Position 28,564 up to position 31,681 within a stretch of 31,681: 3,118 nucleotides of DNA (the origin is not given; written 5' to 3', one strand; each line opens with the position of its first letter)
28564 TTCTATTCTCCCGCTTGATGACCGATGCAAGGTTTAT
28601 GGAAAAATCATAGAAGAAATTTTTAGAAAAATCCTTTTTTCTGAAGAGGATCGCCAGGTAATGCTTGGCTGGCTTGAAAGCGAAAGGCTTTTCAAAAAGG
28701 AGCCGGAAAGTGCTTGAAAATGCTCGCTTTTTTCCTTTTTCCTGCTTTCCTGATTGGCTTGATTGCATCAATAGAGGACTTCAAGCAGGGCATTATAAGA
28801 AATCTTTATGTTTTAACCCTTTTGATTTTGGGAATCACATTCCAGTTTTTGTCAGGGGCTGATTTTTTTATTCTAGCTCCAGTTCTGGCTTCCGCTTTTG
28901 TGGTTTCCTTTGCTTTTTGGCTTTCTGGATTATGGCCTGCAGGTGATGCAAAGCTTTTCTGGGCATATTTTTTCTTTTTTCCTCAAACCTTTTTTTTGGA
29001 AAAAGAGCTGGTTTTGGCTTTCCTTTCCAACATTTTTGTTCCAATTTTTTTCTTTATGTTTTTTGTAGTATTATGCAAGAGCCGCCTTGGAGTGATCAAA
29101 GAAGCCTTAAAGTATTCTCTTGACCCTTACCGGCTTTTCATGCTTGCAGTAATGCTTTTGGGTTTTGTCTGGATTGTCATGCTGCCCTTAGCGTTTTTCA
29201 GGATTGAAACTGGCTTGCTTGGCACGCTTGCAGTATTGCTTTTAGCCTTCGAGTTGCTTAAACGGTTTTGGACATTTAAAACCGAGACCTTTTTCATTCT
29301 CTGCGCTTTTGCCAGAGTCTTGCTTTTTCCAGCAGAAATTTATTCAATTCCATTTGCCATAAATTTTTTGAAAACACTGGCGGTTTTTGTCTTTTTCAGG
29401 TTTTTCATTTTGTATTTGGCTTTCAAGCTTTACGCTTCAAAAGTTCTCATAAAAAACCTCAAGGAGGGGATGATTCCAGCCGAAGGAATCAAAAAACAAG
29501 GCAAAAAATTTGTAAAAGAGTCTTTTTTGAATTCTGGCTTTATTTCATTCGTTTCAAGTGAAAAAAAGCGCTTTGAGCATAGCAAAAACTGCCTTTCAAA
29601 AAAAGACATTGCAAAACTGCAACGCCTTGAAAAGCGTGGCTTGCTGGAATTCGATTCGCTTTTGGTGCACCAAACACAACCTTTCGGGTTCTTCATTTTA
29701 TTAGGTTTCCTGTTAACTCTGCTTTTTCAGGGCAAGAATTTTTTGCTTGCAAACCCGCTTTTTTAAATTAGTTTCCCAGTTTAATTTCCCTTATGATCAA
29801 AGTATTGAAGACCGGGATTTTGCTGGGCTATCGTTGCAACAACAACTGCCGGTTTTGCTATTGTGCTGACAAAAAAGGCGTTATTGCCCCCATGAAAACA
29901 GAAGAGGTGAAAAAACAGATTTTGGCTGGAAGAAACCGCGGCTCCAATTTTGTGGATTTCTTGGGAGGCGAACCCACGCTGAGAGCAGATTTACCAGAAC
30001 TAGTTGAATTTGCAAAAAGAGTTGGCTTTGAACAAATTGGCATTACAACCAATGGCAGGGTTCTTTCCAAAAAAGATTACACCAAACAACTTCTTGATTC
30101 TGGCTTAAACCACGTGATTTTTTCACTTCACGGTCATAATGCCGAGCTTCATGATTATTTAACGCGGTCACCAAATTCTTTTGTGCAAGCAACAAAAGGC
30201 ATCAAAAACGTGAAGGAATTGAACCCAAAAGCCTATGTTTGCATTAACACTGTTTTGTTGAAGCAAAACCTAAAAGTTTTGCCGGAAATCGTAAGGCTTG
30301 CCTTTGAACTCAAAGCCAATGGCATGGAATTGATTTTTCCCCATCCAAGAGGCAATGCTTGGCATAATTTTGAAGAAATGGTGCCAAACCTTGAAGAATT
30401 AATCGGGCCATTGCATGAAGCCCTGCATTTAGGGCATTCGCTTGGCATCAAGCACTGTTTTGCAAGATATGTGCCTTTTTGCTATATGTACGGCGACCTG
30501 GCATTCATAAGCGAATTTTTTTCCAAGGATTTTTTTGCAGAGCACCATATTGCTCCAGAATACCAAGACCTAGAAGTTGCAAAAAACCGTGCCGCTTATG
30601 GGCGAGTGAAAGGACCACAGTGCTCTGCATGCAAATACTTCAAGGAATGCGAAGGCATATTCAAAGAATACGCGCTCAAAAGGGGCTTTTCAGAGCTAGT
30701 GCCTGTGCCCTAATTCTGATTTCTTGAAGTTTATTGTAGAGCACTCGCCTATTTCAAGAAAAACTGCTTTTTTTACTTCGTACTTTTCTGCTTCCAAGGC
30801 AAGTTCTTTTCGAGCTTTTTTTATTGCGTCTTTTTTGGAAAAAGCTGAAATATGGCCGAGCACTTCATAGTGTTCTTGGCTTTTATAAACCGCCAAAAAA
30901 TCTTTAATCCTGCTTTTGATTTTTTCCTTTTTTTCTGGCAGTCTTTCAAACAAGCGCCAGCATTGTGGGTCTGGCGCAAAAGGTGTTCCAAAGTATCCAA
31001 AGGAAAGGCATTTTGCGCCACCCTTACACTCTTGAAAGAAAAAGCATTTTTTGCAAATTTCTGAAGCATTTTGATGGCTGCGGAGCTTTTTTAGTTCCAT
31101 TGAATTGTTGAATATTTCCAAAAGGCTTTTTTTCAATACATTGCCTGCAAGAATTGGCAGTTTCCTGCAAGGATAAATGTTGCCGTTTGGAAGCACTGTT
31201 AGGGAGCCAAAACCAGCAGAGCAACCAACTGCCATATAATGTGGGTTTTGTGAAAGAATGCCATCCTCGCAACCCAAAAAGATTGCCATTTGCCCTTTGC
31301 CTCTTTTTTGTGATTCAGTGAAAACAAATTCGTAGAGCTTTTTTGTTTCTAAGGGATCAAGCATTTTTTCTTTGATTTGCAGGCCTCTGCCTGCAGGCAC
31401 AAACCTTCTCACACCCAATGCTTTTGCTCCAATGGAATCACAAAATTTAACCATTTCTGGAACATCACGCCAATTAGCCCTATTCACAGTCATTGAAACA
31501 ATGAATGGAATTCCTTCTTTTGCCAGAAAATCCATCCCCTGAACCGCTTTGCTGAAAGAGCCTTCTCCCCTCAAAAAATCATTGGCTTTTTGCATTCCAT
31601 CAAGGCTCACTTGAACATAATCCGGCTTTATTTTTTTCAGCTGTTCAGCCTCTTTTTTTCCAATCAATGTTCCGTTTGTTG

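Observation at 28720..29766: Second, divergent A24 (prepilin/preflagellin-type) peptidase embedded between radical-SAM genes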

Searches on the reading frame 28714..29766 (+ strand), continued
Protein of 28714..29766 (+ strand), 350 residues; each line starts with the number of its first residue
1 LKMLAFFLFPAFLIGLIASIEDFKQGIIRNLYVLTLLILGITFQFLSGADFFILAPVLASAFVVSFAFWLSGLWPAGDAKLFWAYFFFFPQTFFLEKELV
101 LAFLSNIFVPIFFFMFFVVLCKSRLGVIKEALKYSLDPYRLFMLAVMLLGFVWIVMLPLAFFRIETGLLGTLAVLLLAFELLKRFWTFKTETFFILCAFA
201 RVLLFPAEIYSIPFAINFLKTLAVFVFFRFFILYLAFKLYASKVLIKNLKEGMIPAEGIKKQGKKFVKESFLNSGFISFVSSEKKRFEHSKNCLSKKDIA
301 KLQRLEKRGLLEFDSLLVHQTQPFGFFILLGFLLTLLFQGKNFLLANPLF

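Call 60: search_protein_families(library=ncbifam, proteins=[L077:8173-9105:+, L077:9109-9972:+, L085:5053-5952:+, L040:12995-13897:-, L054:13179-14129:-, L077:6705-7700:+, L077:4651-5064:+, L077:5012-5251:+], max_evalue=1e-10)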
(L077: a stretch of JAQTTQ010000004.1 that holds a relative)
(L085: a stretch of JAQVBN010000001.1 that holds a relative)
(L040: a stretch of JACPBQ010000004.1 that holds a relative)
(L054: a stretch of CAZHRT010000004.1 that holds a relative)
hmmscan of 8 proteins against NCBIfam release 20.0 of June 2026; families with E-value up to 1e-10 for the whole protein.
L077:8173-9105:+ (310 aa): 25 families
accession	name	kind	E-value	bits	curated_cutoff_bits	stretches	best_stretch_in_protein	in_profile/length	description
NF038332.1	rSAM_rare_HxsC4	exception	1.5e-48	165.7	500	1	3-303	12-333/335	radical SAM protein HxsC4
TIGR02668.1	moaA_archaeal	equivalog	3.6e-21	75.4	325.25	1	4-174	9-179/303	GTP 3',8-cyclase MoaA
TIGR03977.1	rSAM_pair_HxsC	equivalog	1.3e-20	73.5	267.9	1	9-168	29-190/292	His-Xaa-Ser system radical SAM maturase HxsC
TIGR04055.1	rSAM_NirJ2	equivalog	1.8e-19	70.5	500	1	14-185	9-178/326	putative heme d1 biosynthesis radical SAM protein NirJ2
TIGR04545.1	rSAM_ahbD_hemeb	equivalog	5.1e-19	68.9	500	1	14-173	9-167/339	heme b synthase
NF001199.0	PRK00164.2-1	equivalog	1.9e-18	66.7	231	1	5-168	12-175/308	GTP 3',8-cyclase MoaA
TIGR04466.1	rSAM_BlsE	equivalog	9e-17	61.5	400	1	14-177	12-171/327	cytosylglucuronate decarboxylase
TIGR04051.1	rSAM_NirJ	equivalog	4e-16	58.9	515.45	1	13-174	10-169/354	heme d1 biosynthesis radical SAM protein NirJ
TIGR04546.1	rSAM_ahbC_deAc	equivalog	4.6e-16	58.6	650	1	6-169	40-201/390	12,18-didecarboxysiroheme deacetylase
NF045646.2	rSAM_Se_TrsS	equivalog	6.7e-16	57.8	490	1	9-168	90-251/441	radical SAM (seleno)protein TrsS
NF045702.1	rSAM_GDGT_ether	equivalog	1.4e-15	56.9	450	1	9-167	90-252/486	tetraether lipid synthase Tes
TIGR04347.1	pseudo_SAM_Halo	equivalog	2e-15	57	525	1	7-195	40-224/390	TIGR04347 family pseudo-SAM/SPASM protein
TIGR03962.1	mycofact_rSAM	equivalog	3.1e-15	56.2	265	1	12-167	19-172/339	mycofactocin radical SAM maturase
TIGR03913.1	rad_SAM_trio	equivalog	3.8e-15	55.2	591.75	1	10-177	24-188/477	GDL motif peptide-associated radical SAM/SPASM maturase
NF045574.1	sacti_mat_StsB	exception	4.8e-15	55.3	625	1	13-191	104-279/466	StsB family radical SAM/SPASM domain sactipeptide maturase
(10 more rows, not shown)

L077:9109-9972:+ (287 aa): 4 families
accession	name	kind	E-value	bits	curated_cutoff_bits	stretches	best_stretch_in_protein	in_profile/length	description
TIGR03977.1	rSAM_pair_HxsC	equivalog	8.5e-53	179.1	267.9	1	11-268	33-290/292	His-Xaa-Ser system radical SAM maturase HxsC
NF038332.1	rSAM_rare_HxsC4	exception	2.2e-30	105.9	500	1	12-204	23-214/335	radical SAM protein HxsC4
TIGR04317.1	W_rSAM_matur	equivalog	5.7e-11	42.1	380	0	11-167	12-169/349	tungsten cofactor oxidoreductase radical SAM maturase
TIGR04054.1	rSAM_NirJ1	equivalog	8.7e-11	41.1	650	0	11-195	44-221/387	putative heme d1 biosynthesis radical SAM protein NirJ1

L085:5053-5952:+ (299 aa): 25 families
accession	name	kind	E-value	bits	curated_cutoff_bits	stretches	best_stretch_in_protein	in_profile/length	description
NF038332.1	rSAM_rare_HxsC4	exception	4.4e-49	167.5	500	1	3-229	15-245/335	radical SAM protein HxsC4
TIGR03977.1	rSAM_pair_HxsC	equivalog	2.4e-30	105.5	267.9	1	11-236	34-261/292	His-Xaa-Ser system radical SAM maturase HxsC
TIGR04545.1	rSAM_ahbD_hemeb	equivalog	4e-24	85.7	500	1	8-187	6-184/339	heme b synthase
TIGR04053.2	TIGR04053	equivalog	1.6e-23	83.5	395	1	11-177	17-186/366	TIGR04053 family radical SAM/SPASM domain-containing protein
TIGR04054.1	rSAM_NirJ1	equivalog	5.7e-20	71.3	650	1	10-182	44-213/387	putative heme d1 biosynthesis radical SAM protein NirJ1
TIGR04347.1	pseudo_SAM_Halo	equivalog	1.5e-19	70.6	525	1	11-185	47-218/390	TIGR04347 family pseudo-SAM/SPASM protein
TIGR04055.1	rSAM_NirJ2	equivalog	1.6e-19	70.6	500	1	11-177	9-174/326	putative heme d1 biosynthesis radical SAM protein NirJ2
TIGR04051.1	rSAM_NirJ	equivalog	2.4e-19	69.5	515.45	1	11-181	11-178/354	heme d1 biosynthesis radical SAM protein NirJ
TIGR04466.1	rSAM_BlsE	equivalog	3.3e-19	69.5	400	1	4-184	5-182/327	cytosylglucuronate decarboxylase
TIGR04546.1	rSAM_ahbC_deAc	equivalog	3.9e-19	68.7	650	1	11-182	48-216/390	12,18-didecarboxysiroheme deacetylase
NF045574.1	sacti_mat_StsB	exception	4.8e-19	68.5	625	1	11-173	105-265/466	StsB family radical SAM/SPASM domain sactipeptide maturase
TIGR02668.1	moaA_archaeal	equivalog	1.5e-17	63.5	325.25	1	2-183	10-192/303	GTP 3',8-cyclase MoaA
TIGR04317.1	W_rSAM_matur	equivalog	2.7e-15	56.4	380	1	1-176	3-183/349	tungsten cofactor oxidoreductase radical SAM maturase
NF001199.0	PRK00164.2-1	equivalog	3.2e-15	56.1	231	1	2-170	12-181/308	GTP 3',8-cyclase MoaA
NF045702.1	rSAM_GDGT_ether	equivalog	8e-15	54.4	450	1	6-162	90-251/486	tetraether lipid synthase Tes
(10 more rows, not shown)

L040:12995-13897:- (300 aa): 33 families (the best 25 are shown)
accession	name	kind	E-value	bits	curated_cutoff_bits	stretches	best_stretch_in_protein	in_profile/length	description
NF038332.1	rSAM_rare_HxsC4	exception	6.3e-49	166.9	500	1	2-231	15-250/335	radical SAM protein HxsC4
TIGR03977.1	rSAM_pair_HxsC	equivalog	1.4e-29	102.9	267.9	1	10-227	34-255/292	His-Xaa-Ser system radical SAM maturase HxsC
TIGR04545.1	rSAM_ahbD_hemeb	equivalog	1.9e-25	90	500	1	7-185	6-183/339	heme b synthase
TIGR04053.2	TIGR04053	equivalog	8.4e-25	87.8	395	1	10-202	17-211/366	TIGR04053 family radical SAM/SPASM domain-containing protein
TIGR02666.1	moaA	equivalog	2.5e-22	79.3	284.05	1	9-170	18-186/336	GTP 3',8-cyclase MoaA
TIGR04466.1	rSAM_BlsE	equivalog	8.7e-22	78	400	1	9-178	11-176/327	cytosylglucuronate decarboxylase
TIGR04347.1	pseudo_SAM_Halo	equivalog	9e-22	77.9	525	1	10-192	47-227/390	TIGR04347 family pseudo-SAM/SPASM protein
TIGR04054.1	rSAM_NirJ1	equivalog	1.1e-21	76.9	650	1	10-179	45-212/387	putative heme d1 biosynthesis radical SAM protein NirJ1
NF045574.1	sacti_mat_StsB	exception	1.2e-21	77.1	625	1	10-183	105-275/466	StsB family radical SAM/SPASM domain sactipeptide maturase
TIGR04051.1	rSAM_NirJ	equivalog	4.7e-21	75.1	515.45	1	11-188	12-187/354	heme d1 biosynthesis radical SAM protein NirJ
TIGR04055.1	rSAM_NirJ2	equivalog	1.9e-20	73.7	500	1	10-185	9-182/326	putative heme d1 biosynthesis radical SAM protein NirJ2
TIGR02668.1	moaA_archaeal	equivalog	3.8e-20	72.1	325.25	1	4-174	13-183/303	GTP 3',8-cyclase MoaA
TIGR03913.1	rad_SAM_trio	equivalog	5.2e-20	71.3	591.75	1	7-213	25-230/477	GDL motif peptide-associated radical SAM/SPASM maturase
TIGR04546.1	rSAM_ahbC_deAc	equivalog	9.1e-20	70.8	650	1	10-180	48-214/390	12,18-didecarboxysiroheme deacetylase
TIGR04317.1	W_rSAM_matur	equivalog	1.3e-19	70.5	380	1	7-222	10-227/349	tungsten cofactor oxidoreductase radical SAM maturase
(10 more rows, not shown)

L054:13179-14129:- (316 aa): 22 families
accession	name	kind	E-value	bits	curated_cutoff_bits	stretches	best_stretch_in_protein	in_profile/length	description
TIGR02668.1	moaA_archaeal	equivalog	1.4e-20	73.5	325.25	1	41-126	8-99/303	GTP 3',8-cyclase MoaA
TIGR02666.1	moaA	equivalog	1.5e-18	66.9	284.05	1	42-126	9-105/336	GTP 3',8-cyclase MoaA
NF045646.2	rSAM_Se_TrsS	equivalog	1.6e-18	66.5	490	1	46-125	89-174/441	radical SAM (seleno)protein TrsS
TIGR04347.1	pseudo_SAM_Halo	equivalog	5.6e-18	65.4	525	1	44-126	39-126/390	TIGR04347 family pseudo-SAM/SPASM protein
NF045574.1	sacti_mat_StsB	exception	1.5e-17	63.6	625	1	34-126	87-183/466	StsB family radical SAM/SPASM domain sactipeptide maturase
TIGR04317.1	W_rSAM_matur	equivalog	1.8e-17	63.5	380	1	41-169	2-140/349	tungsten cofactor oxidoreductase radical SAM maturase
NF001199.0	PRK00164.2-1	equivalog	2.8e-17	62.9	231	1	41-127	10-102/308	GTP 3',8-cyclase MoaA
TIGR04545.1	rSAM_ahbD_hemeb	equivalog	3e-17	63.1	500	1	47-130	4-92/339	heme b synthase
NF045702.1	rSAM_GDGT_ether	equivalog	1e-16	60.7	450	1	37-126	82-178/486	tetraether lipid synthase Tes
TIGR04051.1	rSAM_NirJ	equivalog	1.9e-16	60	515.45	1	49-135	8-99/354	heme d1 biosynthesis radical SAM protein NirJ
TIGR04546.1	rSAM_ahbC_deAc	equivalog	1.9e-16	59.9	650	1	11-139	8-140/390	12,18-didecarboxysiroheme deacetylase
TIGR04055.1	rSAM_NirJ2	equivalog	2.8e-15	56.7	500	1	48-125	5-86/326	putative heme d1 biosynthesis radical SAM protein NirJ2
NF038283.1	viperin_w_prok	equivalog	9.7e-15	54.5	180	1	48-139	7-114/281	viperin family antiviral radical SAM protein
TIGR04054.1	rSAM_NirJ1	equivalog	2.8e-14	52.5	650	1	45-138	38-136/387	putative heme d1 biosynthesis radical SAM protein NirJ1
NF050035.1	rSAM_WgK_link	exception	4e-13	49.1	650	1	43-126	9-98/367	radical SAM/SPASM peptide maturase WgkB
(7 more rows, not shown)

L077:6705-7700:+ (331 aa): 0 families

L077:4651-5064:+ (137 aa): 1 family
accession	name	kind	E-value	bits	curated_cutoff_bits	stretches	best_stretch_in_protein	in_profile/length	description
TIGR03976.1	chp_LLNDYxLRE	equivalog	1.7e-18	66.8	50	1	18-100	4-85/90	His-Xaa-Ser system protein HxsD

L077:5012-5251:+ (79 aa): 1 family
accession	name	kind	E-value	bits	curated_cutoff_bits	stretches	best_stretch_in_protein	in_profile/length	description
NF038315.1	HxsD_rel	equivalog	3.8e-19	68.6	41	1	14-74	1-60/62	HxsD-like protein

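Call 72: search_protein_families(library=padloc, proteins=[window:28720-29766:+, L001:20383-20865:-, L001:16044-16442:-], max_evalue=0.001)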
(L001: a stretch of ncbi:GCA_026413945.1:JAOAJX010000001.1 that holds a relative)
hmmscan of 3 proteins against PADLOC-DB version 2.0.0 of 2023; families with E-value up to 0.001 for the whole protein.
window:28720-29766:+ (348 aa): 0 families

L001:20383-20865:- (160 aa): 0 families

L001:16044-16442:- (132 aa): 0 families

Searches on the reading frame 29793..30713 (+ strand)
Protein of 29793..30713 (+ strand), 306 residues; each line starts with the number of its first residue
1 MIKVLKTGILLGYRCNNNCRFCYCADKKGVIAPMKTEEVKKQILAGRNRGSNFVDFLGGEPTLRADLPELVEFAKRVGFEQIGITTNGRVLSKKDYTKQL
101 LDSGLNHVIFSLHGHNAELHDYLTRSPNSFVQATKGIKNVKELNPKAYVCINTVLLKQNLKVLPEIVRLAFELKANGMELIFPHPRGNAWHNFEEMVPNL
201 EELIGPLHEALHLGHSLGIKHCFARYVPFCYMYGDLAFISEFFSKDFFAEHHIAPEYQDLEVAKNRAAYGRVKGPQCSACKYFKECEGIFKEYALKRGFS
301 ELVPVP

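Call 4: search_protein_families(library=pfam, proteins=[window:29793-30713:+], max_evalue=0.01)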
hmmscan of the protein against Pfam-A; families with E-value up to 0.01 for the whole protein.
window:29793-30713:+ (306 aa): 2 families
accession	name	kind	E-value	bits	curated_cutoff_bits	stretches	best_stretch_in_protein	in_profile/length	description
PF04055.27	Radical_SAM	-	2.1e-25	90.2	29.5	1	11-169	3-165/166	Radical SAM superfamily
PF13353.11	Fer4_12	-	0.00043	21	22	1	14-80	14-80/137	4Fe-4S single cluster domain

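Call 5: search_protein_families(library=ncbifam, proteins=[window:29793-30713:+], max_evalue=0.01)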
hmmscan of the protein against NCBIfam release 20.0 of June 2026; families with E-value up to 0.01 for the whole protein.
window:29793-30713:+ (306 aa): 62 families (the best 25 are shown)
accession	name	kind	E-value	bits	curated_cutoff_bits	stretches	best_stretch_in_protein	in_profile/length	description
NF038332.1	rSAM_rare_HxsC4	exception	6.8e-47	160.2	500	2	8-203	17-214/335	radical SAM protein HxsC4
TIGR02668.1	moaA_archaeal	equivalog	2.6e-26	92.3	325.25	1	9-205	14-208/303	GTP 3',8-cyclase MoaA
TIGR03977.1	rSAM_pair_HxsC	equivalog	1.4e-25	89.8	267.9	1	9-232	29-253/292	His-Xaa-Ser system radical SAM maturase HxsC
NF045702.1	rSAM_GDGT_ether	equivalog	3.9e-24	85.1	450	1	9-172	90-255/486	tetraether lipid synthase Tes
TIGR04545.1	rSAM_ahbD_hemeb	equivalog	8e-23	81.4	500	1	13-197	8-189/339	heme b synthase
NF001199.0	PRK00164.2-1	equivalog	1.6e-22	80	231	1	9-173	16-178/308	GTP 3',8-cyclase MoaA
NF045646.2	rSAM_Se_TrsS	equivalog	3.6e-22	78.5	490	1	13-173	94-254/441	radical SAM (seleno)protein TrsS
TIGR02109.1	PQQ_syn_pqqE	equivalog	5.8e-22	78.1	381.35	1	11-203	13-202/358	pyrroloquinoline quinone biosynthesis protein PqqE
TIGR04546.1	rSAM_ahbC_deAc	equivalog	6.6e-21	74.5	650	1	13-169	47-199/390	12,18-didecarboxysiroheme deacetylase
TIGR04055.1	rSAM_NirJ2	equivalog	7.2e-20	71.8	500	1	14-196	9-187/326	putative heme d1 biosynthesis radical SAM protein NirJ2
TIGR02666.1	moaA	equivalog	8.3e-20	71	284.05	1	13-180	18-187/336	GTP 3',8-cyclase MoaA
TIGR04133.1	rSAM_w_lipo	hypoth_equivalog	1.1e-18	67.3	425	1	13-193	32-214/350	TIGR04133 family radical SAM/SPASM protein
TIGR04251.1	SCM_rSAM_ScmF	equivalog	6.7e-18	65.2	400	1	12-204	11-204/353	SynChlorMet cassette radical SAM/SPASM protein ScmF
NF045574.1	sacti_mat_StsB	exception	1.5e-17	63.6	625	1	15-181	106-267/466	StsB family radical SAM/SPASM domain sactipeptide maturase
TIGR04051.1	rSAM_NirJ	equivalog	2.8e-17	62.7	515.45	1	13-173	10-166/354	heme d1 biosynthesis radical SAM protein NirJ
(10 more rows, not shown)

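Call 72: search_protein_families(library=padloc, proteins=[window:29793-30713:+], max_evalue=0.001)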
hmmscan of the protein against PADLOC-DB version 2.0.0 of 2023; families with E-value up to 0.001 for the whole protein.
window:29793-30713:+ (306 aa): 3 families
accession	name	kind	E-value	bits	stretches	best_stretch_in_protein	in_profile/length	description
PDLC02903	pVip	-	1.6e-17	61.9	1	13-161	8-151/257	Viperins not associated with kinases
PDLC02904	pVip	-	1.7e-16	58.5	1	13-161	11-155/262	Viperins associated with kinases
PDLC02905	pVip-kinase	-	2.1e-05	22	1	12-93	189-274/474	Viperin-kinase fusion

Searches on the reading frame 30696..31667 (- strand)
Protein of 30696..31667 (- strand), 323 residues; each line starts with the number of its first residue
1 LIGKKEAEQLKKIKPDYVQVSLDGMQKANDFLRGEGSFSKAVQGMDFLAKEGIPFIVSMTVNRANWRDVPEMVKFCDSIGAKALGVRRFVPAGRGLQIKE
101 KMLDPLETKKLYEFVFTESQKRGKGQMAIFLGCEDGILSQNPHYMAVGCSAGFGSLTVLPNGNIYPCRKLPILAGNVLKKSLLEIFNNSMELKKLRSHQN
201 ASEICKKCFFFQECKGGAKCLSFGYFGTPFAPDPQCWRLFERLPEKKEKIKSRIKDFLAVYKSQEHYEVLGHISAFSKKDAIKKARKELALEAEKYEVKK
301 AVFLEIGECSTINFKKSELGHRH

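Call 4: search_protein_families(library=pfam, proteins=[window:30696-31667:-], max_evalue=0.01)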
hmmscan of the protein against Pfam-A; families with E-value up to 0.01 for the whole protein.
window:30696-31667:- (323 aa): 2 families
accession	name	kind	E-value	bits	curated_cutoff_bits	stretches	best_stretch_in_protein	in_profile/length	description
PF13186.11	SPASM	-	8.2e-12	45.7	21.5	1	149-208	1-66/67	Iron-sulfur cluster-binding domain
PF04055.27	Radical_SAM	-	2.1e-05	25.2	29.5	1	4-76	91-166/166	Radical SAM superfamily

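Call 5: search_protein_families(library=ncbifam, proteins=[window:30696-31667:-], max_evalue=0.01)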
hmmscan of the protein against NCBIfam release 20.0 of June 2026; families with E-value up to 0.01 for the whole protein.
window:30696-31667:- (323 aa): 51 families (the best 25 are shown)
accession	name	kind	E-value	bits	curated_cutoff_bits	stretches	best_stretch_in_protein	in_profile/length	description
TIGR04340.1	rSAM_ACGX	hypoth_equivalog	3.7e-30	105.3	400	1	8-238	101-339/341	radical SAM/SPASM domain protein, ACGX system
TIGR03962.1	mycofact_rSAM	equivalog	3.9e-29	101.9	265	1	5-237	100-332/339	mycofactocin radical SAM maturase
TIGR04053.2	TIGR04053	equivalog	2.2e-28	99.6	395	2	142-236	269-362/366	TIGR04053 family radical SAM/SPASM domain-containing protein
TIGR04545.1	rSAM_ahbD_hemeb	equivalog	7e-28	98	500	1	4-236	88-335/339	heme b synthase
TIGR04303.1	GeoRSP_rSAM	equivalog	3.8e-25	89.1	400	1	2-237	88-325/325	GeoRSP system radical SAM/SPASM protein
TIGR04055.1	rSAM_NirJ2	equivalog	1.3e-24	87.4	500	1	2-236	85-322/326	putative heme d1 biosynthesis radical SAM protein NirJ2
TIGR04082.1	rSAM_for_selen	equivalog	6.4e-24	84.6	350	1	5-217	287-496/516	thio(seleno)oxazole modification radical SAM maturase SbtM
TIGR04133.1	rSAM_w_lipo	hypoth_equivalog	1.3e-20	73.6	425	1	18-218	129-331/350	TIGR04133 family radical SAM/SPASM protein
NF050035.1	rSAM_WgK_link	exception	1.9e-20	73.2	650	2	2-98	96-193/367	radical SAM/SPASM peptide maturase WgkB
TIGR04546.1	rSAM_ahbC_deAc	equivalog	3.1e-20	72.3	650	2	2-119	125-243/390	12,18-didecarboxysiroheme deacetylase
TIGR04250.1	SCM_rSAM_ScmE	equivalog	4.5e-20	71.9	400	2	15-75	103-164/358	SynChlorMet cassette radical SAM/SPASM protein ScmE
NF041298.1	rSAM_mat_DynA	equivalog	9.5e-20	70.9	450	1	17-242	111-345/356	dynobactin maturation radical SAM/SPASM protein DynA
TIGR02109.1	PQQ_syn_pqqE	equivalog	1.1e-19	70.7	381.35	1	5-238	96-332/358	pyrroloquinoline quinone biosynthesis protein PqqE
TIGR04103.1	rSAM_nif11_3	equivalog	1.9e-19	69.6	725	1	6-237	94-343/412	nif11-class peptide radical SAM maturase 3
TIGR04051.1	rSAM_NirJ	equivalog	5.8e-18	65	515.45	1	2-122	88-209/354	heme d1 biosynthesis radical SAM protein NirJ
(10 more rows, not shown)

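Call 72: search_protein_families(library=padloc, proteins=[window:30696-31667:-], max_evalue=0.001)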
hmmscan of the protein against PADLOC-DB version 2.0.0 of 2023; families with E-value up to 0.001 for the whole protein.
window:30696-31667:- (323 aa): 0 families
